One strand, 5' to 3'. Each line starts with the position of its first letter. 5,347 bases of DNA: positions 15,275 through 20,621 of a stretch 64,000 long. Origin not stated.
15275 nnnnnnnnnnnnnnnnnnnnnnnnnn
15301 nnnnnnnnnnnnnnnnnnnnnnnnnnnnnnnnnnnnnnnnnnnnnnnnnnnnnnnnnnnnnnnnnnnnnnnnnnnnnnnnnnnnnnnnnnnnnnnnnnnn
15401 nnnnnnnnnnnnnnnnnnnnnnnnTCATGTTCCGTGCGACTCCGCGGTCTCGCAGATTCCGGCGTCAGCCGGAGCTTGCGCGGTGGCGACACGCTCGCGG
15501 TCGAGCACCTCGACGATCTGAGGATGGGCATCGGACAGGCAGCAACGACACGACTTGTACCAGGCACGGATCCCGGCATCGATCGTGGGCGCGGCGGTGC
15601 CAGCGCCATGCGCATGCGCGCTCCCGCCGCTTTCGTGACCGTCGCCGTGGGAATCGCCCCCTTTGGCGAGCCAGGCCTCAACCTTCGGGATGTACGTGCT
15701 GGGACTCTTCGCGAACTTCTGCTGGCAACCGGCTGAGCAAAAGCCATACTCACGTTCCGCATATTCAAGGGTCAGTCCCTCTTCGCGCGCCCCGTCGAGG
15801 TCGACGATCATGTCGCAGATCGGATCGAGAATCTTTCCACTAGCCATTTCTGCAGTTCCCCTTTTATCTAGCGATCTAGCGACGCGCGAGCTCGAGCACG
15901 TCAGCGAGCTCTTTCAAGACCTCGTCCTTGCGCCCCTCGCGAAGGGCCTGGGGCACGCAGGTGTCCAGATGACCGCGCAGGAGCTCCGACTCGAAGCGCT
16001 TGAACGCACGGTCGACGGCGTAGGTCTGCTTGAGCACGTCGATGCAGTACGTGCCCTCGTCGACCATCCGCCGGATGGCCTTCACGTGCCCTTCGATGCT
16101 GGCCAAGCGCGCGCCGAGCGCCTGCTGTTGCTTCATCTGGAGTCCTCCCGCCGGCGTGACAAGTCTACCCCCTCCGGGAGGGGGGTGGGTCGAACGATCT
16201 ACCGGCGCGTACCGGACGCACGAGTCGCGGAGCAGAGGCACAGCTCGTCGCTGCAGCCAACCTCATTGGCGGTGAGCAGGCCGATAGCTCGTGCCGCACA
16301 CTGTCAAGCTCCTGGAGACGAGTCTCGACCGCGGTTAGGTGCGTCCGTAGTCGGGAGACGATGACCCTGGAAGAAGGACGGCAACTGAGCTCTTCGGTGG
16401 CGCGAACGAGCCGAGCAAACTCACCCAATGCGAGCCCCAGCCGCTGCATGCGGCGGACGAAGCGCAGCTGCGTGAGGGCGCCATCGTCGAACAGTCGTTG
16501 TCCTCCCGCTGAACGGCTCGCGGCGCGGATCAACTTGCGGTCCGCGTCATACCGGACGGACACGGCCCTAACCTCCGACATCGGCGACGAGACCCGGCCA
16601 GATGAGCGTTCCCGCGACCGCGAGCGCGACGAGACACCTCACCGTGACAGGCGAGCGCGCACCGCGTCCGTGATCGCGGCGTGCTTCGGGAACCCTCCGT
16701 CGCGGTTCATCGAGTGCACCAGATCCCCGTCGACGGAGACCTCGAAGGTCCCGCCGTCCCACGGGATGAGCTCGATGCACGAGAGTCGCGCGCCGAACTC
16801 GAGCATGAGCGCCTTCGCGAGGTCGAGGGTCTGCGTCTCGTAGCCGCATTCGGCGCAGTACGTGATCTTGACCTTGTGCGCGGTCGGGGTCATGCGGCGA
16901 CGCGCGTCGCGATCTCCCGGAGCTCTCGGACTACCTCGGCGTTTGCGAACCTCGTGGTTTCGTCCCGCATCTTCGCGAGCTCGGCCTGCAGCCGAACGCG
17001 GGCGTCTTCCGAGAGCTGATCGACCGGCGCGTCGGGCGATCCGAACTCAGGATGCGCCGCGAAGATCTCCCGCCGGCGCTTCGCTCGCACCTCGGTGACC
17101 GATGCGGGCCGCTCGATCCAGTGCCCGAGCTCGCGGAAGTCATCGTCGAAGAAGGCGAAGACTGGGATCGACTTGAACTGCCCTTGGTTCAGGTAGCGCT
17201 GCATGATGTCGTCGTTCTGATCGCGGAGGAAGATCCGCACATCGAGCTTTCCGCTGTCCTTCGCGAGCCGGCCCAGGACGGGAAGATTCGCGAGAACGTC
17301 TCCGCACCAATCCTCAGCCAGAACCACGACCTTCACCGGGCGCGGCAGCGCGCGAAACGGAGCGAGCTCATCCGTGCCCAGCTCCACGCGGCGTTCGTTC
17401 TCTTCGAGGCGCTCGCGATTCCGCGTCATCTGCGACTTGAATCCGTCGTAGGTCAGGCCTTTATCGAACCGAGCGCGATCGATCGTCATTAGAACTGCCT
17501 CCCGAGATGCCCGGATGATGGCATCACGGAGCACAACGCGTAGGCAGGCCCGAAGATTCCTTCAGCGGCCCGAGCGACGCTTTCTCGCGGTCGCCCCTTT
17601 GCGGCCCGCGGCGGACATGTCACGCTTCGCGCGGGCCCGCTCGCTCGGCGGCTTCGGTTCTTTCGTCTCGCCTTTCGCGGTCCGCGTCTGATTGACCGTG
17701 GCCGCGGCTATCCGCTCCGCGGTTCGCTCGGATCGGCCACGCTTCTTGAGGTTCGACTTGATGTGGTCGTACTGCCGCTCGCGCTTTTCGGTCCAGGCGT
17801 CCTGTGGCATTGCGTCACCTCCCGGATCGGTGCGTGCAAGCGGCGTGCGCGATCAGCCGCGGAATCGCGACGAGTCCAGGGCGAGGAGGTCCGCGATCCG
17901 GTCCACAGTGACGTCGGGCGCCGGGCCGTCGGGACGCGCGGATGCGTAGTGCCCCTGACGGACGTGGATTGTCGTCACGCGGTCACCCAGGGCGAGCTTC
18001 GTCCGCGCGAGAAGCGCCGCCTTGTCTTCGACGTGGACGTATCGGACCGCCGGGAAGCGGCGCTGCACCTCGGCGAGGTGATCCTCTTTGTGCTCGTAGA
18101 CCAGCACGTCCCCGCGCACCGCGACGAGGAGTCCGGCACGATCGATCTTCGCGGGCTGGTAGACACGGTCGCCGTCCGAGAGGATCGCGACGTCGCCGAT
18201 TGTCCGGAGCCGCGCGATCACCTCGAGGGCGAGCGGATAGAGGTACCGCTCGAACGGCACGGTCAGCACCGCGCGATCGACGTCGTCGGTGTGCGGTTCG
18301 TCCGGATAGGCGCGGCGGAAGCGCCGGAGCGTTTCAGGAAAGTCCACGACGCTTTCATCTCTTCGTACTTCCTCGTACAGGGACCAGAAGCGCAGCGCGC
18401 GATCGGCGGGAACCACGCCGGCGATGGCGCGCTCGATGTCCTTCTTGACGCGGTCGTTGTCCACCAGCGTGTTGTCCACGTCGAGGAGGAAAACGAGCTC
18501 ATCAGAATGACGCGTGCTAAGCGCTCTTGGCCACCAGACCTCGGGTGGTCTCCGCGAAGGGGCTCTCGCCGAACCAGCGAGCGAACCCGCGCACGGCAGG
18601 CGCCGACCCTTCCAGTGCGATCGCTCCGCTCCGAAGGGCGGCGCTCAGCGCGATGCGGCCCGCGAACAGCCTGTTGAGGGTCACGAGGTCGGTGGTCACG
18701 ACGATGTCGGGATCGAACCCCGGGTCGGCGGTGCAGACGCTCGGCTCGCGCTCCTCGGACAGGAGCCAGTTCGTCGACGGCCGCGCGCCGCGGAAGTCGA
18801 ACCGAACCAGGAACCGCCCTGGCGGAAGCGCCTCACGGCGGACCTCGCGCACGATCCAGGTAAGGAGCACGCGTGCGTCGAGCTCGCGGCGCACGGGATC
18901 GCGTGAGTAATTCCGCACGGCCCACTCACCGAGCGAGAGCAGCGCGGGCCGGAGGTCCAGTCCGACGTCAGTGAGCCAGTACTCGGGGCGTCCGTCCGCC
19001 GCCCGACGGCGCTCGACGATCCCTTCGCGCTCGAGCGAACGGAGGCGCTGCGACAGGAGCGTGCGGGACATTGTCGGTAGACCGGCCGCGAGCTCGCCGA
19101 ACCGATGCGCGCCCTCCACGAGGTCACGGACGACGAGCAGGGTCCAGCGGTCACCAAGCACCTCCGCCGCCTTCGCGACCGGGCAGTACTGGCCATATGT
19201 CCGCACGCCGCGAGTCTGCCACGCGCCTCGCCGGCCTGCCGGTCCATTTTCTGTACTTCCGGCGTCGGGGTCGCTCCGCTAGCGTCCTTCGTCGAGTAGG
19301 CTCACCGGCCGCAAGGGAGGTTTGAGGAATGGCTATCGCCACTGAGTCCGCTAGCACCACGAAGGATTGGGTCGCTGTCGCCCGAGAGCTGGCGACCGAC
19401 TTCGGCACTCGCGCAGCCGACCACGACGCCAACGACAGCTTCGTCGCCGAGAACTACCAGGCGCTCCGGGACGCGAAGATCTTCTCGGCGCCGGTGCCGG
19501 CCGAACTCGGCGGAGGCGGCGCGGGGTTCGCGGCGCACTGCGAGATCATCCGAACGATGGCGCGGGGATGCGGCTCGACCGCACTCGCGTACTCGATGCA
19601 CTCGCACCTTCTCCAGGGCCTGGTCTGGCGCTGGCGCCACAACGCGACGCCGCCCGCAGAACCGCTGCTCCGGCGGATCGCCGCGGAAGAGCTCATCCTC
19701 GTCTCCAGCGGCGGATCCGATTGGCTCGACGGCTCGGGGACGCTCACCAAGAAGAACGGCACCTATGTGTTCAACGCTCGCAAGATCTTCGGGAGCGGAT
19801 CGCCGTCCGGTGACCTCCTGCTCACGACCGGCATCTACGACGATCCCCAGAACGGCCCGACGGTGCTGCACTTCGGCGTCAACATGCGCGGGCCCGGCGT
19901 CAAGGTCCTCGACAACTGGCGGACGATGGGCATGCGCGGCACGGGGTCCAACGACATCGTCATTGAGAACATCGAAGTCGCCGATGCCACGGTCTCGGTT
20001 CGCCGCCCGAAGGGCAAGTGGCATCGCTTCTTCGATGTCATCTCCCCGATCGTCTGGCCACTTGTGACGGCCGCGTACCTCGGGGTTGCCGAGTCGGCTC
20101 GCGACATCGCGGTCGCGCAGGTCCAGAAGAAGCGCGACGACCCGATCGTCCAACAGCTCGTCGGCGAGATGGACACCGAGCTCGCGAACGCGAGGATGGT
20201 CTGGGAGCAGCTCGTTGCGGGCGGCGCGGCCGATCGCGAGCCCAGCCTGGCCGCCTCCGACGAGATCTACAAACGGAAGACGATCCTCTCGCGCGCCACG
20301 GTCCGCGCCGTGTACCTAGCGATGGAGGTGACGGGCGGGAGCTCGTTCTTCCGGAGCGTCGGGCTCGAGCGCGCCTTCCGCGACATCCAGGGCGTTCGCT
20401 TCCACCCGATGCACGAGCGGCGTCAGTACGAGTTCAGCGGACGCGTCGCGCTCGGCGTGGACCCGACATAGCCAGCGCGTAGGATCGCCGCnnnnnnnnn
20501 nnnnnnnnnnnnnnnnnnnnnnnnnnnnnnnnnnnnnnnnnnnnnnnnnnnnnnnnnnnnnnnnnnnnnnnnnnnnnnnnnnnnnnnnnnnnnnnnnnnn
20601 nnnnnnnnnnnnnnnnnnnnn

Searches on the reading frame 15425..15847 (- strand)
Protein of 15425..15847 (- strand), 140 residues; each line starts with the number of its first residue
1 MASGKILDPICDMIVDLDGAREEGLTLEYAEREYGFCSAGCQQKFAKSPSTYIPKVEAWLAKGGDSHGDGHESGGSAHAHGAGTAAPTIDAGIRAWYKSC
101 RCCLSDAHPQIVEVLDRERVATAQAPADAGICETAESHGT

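Call 41: search_protein_families(library=pfam, proteins=[window:15425-15847:-], max_evalue=0.01)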
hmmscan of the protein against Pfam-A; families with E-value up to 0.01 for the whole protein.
window:15425-15847:- (140 aa): 1 family
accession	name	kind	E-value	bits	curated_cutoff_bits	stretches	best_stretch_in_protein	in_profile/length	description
PF04945.19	YHS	-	1.1e-05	25.8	30.3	1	8-54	3-45/47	YHS domain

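Call 76: search_protein_families(library=ncbifam, proteins=[window:15425-15847:-], max_evalue=0.01)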
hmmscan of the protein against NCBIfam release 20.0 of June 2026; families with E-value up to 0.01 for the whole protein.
window:15425-15847:- (140 aa): 1 family
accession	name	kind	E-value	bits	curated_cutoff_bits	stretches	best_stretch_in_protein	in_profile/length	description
NF041384.1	YHS_seleno_dom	subfamily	0.0089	16.3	70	0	24-62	24-62/113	YHS domain-containing (seleno)protein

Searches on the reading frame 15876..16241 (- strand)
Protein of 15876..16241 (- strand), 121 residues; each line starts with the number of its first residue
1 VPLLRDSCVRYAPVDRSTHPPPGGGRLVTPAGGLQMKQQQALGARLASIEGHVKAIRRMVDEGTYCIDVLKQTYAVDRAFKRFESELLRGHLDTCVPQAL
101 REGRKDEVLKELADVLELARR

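Call 41: search_protein_families(library=pfam, proteins=[window:15876-16241:-], max_evalue=0.01)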
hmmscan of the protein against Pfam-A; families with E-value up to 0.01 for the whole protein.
window:15876-16241:- (121 aa): 1 family
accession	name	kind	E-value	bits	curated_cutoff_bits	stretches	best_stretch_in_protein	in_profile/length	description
PF02583.22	Trns_repr_metal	-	1.7e-22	80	22.8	1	39-117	2-77/78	Metal-sensitive transcriptional repressor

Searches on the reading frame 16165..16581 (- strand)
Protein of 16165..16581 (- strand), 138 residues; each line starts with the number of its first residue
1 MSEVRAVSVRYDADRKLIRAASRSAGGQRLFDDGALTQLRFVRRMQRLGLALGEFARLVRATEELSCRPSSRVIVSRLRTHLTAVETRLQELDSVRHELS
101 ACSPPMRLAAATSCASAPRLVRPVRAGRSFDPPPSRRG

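Call 41: search_protein_families(library=pfam, proteins=[window:16165-16581:-], max_evalue=0.01)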
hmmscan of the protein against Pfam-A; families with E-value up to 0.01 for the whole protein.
window:16165-16581:- (138 aa): 2 families
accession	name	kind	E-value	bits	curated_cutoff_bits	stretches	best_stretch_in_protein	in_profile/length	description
PF09278.17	MerR-DNA-bind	-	1e-09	39.3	25.4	1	36-102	1-65/65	MerR, DNA binding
PF13411.12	MerR_1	-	0.00032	21.2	21.6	1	4-60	12-67/69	MerR HTH family regulatory protein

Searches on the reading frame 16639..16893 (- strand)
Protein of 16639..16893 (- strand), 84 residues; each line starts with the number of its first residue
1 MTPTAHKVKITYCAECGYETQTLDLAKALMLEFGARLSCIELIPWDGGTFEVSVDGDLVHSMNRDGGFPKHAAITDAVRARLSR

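Call 41: search_protein_families(library=pfam, proteins=[window:16639-16893:-], max_evalue=0.01)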
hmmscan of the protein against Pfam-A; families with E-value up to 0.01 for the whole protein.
window:16639-16893:- (84 aa): 1 family
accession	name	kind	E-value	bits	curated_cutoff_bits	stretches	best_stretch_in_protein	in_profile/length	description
PF10262.15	Rdx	-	5.4e-19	68.6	22.6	1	7-79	1-73/74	Rdx family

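Call 76: search_protein_families(library=ncbifam, proteins=[window:16639-16893:-], max_evalue=0.01)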
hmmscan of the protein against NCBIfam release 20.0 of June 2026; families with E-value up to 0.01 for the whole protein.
window:16639-16893:- (84 aa): 2 families
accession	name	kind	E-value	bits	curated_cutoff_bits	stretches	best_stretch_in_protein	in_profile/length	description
NF041051.1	SelTWH_Campy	equivalog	4.4e-16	58.9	88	1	8-78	1-69/70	SelT/SelW/SelH family (seleno)protein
TIGR02174.1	CXXU_selWTH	subfamily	2.4e-15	56.6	34.2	1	8-79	1-73/74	SelT/SelW/SelH family protein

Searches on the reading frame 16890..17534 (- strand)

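Call 41: search_protein_families(library=pfam, proteins=[window:16890-17534:-], max_evalue=0.01)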
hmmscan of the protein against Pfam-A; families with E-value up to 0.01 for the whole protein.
window:16890-17534:- (214 aa): 1 family
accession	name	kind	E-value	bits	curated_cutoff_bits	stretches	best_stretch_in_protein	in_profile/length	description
PF14595.12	Thioredoxin_9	-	1.1e-33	116.4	25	1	26-149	1-124/129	Thioredoxin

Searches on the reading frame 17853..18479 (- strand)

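Call 41: search_protein_families(library=pfam, proteins=[window:17853-18479:-], max_evalue=0.01)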
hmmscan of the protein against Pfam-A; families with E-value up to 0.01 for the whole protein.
window:17853-18479:- (208 aa): 1 family
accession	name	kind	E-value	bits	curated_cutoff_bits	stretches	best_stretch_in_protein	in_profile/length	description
PF00702.32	Hydrolase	-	0.00094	20.1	26.4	1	1-123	8-142/191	haloacid dehalogenase-like hydrolase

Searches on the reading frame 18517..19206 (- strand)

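Call 85: search_protein_families(library=pfam, proteins=[window:18517-19206:-], max_evalue=0.0001)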
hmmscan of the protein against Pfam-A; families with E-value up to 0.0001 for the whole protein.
window:18517-19206:- (229 aa): 1 family
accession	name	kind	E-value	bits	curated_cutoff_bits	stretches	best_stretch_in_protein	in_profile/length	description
PF01638.23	HxlR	-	6.4e-22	77.7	20.8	1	16-102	1-89/91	HxlR-like helix-turn-helix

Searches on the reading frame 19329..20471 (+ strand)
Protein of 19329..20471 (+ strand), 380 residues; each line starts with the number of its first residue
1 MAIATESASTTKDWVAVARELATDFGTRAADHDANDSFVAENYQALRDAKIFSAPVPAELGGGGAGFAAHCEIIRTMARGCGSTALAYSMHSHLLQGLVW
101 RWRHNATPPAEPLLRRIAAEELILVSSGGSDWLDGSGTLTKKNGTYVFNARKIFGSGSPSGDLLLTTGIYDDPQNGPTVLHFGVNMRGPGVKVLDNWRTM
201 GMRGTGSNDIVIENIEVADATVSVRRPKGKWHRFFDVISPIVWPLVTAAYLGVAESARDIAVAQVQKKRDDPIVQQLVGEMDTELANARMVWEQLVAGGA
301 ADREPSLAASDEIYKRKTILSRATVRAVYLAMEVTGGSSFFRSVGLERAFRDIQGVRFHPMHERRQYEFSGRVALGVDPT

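Call 85: search_protein_families(library=pfam, proteins=[window:19329-20471:+], max_evalue=0.0001)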
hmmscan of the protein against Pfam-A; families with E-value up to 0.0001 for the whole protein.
window:19329-20471:+ (380 aa): 4 families
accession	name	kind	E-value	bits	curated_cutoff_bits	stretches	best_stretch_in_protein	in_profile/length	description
PF02771.21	Acyl-CoA_dh_N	-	2.7e-11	44.3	22.9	1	16-101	9-95/113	Acyl-CoA dehydrogenase, N-terminal domain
PF08028.16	Acyl-CoA_dh_2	-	1.5e-10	41.9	22.7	1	248-363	5-133/134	Acyl-CoA dehydrogenase, C-terminal domain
PF00441.29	Acyl-CoA_dh_1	-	5.9e-10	39.9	22.4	1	246-357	18-132/150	Acyl-CoA dehydrogenase, C-terminal domain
PF02770.24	Acyl-CoA_dh_M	-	1.4e-07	32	33.3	1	128-214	9-96/97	Acyl-CoA dehydrogenase, middle domain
